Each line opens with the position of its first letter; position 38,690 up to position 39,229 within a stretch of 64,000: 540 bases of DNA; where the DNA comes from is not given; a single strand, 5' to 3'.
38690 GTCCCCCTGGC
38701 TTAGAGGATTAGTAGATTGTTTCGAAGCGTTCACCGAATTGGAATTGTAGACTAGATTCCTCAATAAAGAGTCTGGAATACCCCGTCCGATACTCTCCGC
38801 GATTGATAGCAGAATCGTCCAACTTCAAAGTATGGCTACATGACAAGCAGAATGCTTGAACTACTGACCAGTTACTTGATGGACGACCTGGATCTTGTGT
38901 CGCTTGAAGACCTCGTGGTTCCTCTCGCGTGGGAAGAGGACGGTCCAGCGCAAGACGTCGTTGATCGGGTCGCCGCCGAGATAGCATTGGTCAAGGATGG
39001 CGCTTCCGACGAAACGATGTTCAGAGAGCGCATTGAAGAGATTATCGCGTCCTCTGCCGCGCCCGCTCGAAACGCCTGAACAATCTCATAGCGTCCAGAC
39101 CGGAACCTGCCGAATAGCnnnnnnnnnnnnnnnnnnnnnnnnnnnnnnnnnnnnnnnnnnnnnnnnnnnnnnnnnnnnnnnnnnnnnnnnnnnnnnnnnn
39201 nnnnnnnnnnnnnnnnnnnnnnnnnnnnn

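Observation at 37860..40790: Island 3: convergent NYN-domain and HEPN-motif genes with a small acidic ORF between them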

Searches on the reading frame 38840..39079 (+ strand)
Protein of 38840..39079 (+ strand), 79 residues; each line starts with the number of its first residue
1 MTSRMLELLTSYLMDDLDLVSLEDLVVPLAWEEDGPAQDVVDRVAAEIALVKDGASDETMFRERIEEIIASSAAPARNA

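Call 3: search_protein_families(library=pfam, proteins=[window:38840-39079:+], max_evalue=1)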
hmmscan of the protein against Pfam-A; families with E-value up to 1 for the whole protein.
window:38840-39079:+ (79 aa): 0 families

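Call 4: search_protein_families(library=padloc, proteins=[window:38840-39079:+], max_evalue=1)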
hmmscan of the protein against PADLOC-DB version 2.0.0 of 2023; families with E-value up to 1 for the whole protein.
window:38840-39079:+ (79 aa): 0 families

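Call 5: search_protein_families(library=ncbifam, proteins=[window:38840-39079:+], max_evalue=1)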
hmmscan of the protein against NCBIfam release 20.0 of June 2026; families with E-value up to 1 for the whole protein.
window:38840-39079:+ (79 aa): 1 family
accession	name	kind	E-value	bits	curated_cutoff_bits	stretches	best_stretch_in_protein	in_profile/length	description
NF050819.1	PolSacchBiosHfsG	equivalog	0.085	12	500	1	42-77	35-69/302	polysaccharide biosynthesis protein HfsG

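Call 23: find_homologous_proteins(query=window:38840-39079:+, max_evalue=0.01)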
Query window:38840-39079:+ (79 aa): 30 proteins with E <= 0.01 among 30 candidates.
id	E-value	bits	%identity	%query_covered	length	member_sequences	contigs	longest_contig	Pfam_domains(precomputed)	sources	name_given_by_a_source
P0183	5.8e-41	155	100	100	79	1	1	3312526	-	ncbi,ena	-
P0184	2.5e-34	134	85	100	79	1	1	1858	-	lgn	-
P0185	4.5e-34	133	85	100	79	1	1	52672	-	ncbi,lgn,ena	-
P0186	4.6e-32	127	85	95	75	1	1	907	-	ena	-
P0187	3.1e-31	124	81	97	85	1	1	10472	-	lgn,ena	-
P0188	1.8e-30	122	79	97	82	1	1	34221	-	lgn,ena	-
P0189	1.9e-29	118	77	97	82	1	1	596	-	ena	-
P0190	3.9e-29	117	77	95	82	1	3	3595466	-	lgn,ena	-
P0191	1.6e-28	115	73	100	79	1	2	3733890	-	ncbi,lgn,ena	-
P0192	2.0e-28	115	74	97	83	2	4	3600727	-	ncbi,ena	-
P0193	3.5e-28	114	73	100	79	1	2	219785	-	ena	-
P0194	8.2e-28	113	74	96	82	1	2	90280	-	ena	-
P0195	3.4e-27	111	73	97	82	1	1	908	-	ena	-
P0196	5.7e-27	111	72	96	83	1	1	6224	-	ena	-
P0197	7.6e-27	110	71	96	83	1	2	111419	-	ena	-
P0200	3.0e-26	108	73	97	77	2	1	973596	-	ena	-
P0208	3.7e-23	99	67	99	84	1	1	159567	-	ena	-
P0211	6.1e-22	95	63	100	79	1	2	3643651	-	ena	-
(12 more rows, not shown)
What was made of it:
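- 38840..39079 (+): Small acidic protein gene, 79 aa, pI 4.05. It is specific to this lineage and its function is unknown. 30 homolog clusters at 63-100% identity (call 23).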

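Call 24: find_encoding_contigs(protein=P0192, flank=6000, max_places=2)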
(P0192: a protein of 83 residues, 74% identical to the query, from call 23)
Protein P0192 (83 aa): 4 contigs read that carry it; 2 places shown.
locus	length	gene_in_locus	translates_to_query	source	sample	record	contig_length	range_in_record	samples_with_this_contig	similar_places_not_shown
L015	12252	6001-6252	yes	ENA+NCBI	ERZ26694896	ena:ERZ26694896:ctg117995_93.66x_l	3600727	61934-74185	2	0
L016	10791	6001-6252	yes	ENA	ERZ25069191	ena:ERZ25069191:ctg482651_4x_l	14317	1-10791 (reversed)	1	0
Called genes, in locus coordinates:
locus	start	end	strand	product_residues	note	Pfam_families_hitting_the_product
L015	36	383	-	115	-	PF00932:LTD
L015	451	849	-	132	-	-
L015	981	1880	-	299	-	PF00586:AIRS, PF02769:AIRS_C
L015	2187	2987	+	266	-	PF00753:Lactamase_B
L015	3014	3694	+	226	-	-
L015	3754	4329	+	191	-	PF08002:DUF1697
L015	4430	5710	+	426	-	PF00083:Sugar_tr (faint), PF07690:MFS_1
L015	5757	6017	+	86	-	PF24113:DUF7387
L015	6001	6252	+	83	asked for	-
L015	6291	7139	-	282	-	-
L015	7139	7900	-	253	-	-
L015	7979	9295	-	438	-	PF00579:tRNA-synt_1b, PF22421:SYY_C-terminal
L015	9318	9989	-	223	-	PF00834:Ribul_P_3_epim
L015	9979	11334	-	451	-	PF00206:Lyase_1, PF14698:ASL_C2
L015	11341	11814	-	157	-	PF19315:MC_hydratase, PF01575:MaoC_dehydratas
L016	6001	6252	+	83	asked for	-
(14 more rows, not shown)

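Call 25: find_encoding_contigs(protein=P0211, flank=6000, max_places=2)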
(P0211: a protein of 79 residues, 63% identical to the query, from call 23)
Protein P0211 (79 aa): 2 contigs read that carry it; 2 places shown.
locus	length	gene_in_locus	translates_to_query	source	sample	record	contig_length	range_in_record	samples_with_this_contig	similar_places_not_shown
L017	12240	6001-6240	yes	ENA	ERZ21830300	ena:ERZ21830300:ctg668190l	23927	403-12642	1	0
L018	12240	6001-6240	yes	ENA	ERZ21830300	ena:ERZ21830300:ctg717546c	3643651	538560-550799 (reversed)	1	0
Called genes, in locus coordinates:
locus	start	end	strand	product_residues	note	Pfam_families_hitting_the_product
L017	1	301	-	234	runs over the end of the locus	?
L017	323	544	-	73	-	PF07927:HicA_toxin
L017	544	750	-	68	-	PF15919:HicB_lk_antitox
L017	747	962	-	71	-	-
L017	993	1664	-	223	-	PF01555:N6_N4_Mtase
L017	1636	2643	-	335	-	PF01555:N6_N4_Mtase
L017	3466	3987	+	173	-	PF05198:IF3_N, PF00707:IF3_C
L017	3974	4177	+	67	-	PF01632:Ribosomal_L35p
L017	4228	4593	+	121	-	PF00453:Ribosomal_L20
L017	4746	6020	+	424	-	PF07690:MFS_1, PF00083:Sugar_tr (faint), PF07690:MFS_1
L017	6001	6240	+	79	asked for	-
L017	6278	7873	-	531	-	-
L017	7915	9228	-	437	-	PF00579:tRNA-synt_1b, PF22421:SYY_C-terminal, PF01479:S4 (weak)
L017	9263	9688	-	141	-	PF16538:FlgT_C (weak)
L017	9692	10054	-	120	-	-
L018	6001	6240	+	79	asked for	-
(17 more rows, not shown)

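Call 26: find_encoding_contigs(protein=P0200, flank=6000, max_places=2)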
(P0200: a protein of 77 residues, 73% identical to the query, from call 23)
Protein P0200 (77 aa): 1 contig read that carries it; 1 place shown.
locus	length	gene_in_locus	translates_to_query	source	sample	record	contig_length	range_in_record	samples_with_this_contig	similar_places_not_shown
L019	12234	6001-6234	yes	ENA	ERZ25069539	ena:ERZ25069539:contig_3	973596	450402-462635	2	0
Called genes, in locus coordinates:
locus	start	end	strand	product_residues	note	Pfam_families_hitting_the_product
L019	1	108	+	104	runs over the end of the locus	-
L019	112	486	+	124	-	-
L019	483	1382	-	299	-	PF00586:AIRS, PF02769:AIRS_C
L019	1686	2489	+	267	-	PF00753:Lactamase_B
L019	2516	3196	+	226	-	-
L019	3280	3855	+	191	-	PF08002:DUF1697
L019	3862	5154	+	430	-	PF07690:MFS_1, PF00083:Sugar_tr (weak), PF07690:MFS_1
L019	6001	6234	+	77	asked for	-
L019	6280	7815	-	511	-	-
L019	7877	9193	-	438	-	PF00579:tRNA-synt_1b, PF22421:SYY_C-terminal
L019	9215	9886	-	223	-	PF00834:Ribul_P_3_epim, PF00977:His_biosynth (faint)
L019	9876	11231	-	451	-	PF00206:Lyase_1, PF14698:ASL_C2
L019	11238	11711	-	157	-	PF19315:MC_hydratase, PF01575:MaoC_dehydratas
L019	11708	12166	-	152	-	PF10049:DUF2283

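Call 70: search_solved_structures(query=A5, max_evalue=10, show_alignments=2)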
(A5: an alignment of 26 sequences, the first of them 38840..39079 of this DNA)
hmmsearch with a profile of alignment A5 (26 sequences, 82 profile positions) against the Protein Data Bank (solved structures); distinct sequences matched with E-value up to 10: 8.
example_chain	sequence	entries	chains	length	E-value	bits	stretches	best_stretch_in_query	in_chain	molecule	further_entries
2qnw_A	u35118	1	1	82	0.095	16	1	15-59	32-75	Acyl carrier protein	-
7jpn_H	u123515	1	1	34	1.2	12.5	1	33-62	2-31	Arpin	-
8wu4_A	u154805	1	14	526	1.3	12.3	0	46-74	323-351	Chaperonin GroEL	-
8wuc_A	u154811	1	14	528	1.4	12.3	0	46-74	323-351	Chaperonin GroEL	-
3n0a_A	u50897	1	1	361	2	11.7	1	5-35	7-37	Tyrosine-protein phosphatase auxilin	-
6kfv_A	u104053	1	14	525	2.7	11.3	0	39-67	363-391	60 kDa chaperonin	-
6vtj_A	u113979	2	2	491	4.6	10.5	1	43-74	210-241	Non-ribosomal peptide synthetase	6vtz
6ner_A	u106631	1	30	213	8.5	9.7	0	46-78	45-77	BMC-H tandem fusion protein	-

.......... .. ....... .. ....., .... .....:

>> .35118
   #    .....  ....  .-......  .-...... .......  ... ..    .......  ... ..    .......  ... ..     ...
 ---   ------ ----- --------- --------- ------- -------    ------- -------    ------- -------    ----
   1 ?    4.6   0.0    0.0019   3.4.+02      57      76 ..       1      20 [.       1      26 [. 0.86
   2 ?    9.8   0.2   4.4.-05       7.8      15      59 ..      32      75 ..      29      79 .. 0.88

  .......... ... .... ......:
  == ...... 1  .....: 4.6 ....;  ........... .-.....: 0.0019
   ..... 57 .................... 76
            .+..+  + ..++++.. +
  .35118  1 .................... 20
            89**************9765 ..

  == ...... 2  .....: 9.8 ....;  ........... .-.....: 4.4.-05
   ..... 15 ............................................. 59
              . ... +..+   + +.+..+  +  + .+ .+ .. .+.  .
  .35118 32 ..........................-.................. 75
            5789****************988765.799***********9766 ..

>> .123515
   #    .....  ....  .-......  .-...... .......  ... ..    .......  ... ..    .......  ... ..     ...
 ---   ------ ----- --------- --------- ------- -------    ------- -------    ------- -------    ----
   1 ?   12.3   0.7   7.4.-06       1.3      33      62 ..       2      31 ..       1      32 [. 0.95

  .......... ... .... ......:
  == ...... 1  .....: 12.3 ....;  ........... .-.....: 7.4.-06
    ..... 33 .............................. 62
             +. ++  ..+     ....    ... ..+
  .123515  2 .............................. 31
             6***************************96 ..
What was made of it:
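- Tried and rejected: I kept it only as a weak lead (call 70).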

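Call 71: search_protein_families(library=pfam, alignment_id=A5, max_evalue=10)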
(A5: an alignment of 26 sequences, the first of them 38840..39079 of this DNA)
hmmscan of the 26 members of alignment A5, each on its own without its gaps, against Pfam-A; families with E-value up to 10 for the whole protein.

A. member 1, window:38840-39079:+ (79 aa): 0 families

B. families by the number of members that match (of 26 scanned): 2 families
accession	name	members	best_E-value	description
PF23854.1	DUF7217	2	0.034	Domain of unknown function (DUF7217)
PF21338.2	Top1B_N_bact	2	0.12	Bacterial DNA topoisomerase IB, N-terminal domain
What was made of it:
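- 38840..39079 (+): No significant family or PDB match (calls 3-5, 70, 71).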

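Call 93: find_encoding_contigs(protein=P0194, flank=6000, max_places=2)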
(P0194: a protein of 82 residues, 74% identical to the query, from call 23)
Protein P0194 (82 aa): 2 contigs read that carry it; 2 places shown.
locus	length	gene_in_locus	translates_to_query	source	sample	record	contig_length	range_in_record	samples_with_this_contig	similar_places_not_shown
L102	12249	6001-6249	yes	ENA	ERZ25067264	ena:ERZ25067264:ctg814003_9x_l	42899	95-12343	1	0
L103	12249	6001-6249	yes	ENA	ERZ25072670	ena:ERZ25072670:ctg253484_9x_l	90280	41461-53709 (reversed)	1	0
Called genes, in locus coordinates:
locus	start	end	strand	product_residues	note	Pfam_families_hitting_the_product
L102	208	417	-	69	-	-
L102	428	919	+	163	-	-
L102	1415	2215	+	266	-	PF00753:Lactamase_B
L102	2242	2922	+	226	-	-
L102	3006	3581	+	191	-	PF08002:DUF1697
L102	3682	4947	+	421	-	PF07690:MFS_1, PF00083:Sugar_tr (faint), PF07690:MFS_1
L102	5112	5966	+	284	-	PF01936:NYN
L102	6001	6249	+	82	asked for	-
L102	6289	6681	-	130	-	-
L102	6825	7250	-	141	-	-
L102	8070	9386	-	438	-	PF00579:tRNA-synt_1b, PF22421:SYY_C-terminal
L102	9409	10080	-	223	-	PF00834:Ribul_P_3_epim, PF00977:His_biosynth (faint)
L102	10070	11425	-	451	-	PF00206:Lyase_1, PF14698:ASL_C2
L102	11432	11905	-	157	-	PF19315:MC_hydratase, PF01575:MaoC_dehydratas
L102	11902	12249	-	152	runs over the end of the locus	PF10049:DUF2283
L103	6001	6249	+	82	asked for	-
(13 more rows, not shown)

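Call 94: find_encoding_contigs(protein=P0208, flank=6000, max_places=2)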
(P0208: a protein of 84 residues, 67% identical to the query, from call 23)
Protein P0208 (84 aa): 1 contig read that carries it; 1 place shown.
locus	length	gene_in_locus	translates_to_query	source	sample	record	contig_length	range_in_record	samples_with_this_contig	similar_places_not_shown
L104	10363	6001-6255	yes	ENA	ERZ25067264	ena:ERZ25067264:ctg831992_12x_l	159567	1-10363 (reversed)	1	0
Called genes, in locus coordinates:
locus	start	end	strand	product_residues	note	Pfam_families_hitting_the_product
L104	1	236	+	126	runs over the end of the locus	-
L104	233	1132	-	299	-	PF00586:AIRS, PF02769:AIRS_C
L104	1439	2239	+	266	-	PF00753:Lactamase_B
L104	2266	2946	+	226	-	-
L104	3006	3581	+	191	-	PF08002:DUF1697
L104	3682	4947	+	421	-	PF07690:MFS_1, PF00083:Sugar_tr (faint), PF07690:MFS_1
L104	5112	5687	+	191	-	-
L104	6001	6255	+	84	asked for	-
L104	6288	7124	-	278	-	-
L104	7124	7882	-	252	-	-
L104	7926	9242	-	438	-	PF00579:tRNA-synt_1b, PF22421:SYY_C-terminal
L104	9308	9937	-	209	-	PF00834:Ribul_P_3_epim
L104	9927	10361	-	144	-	?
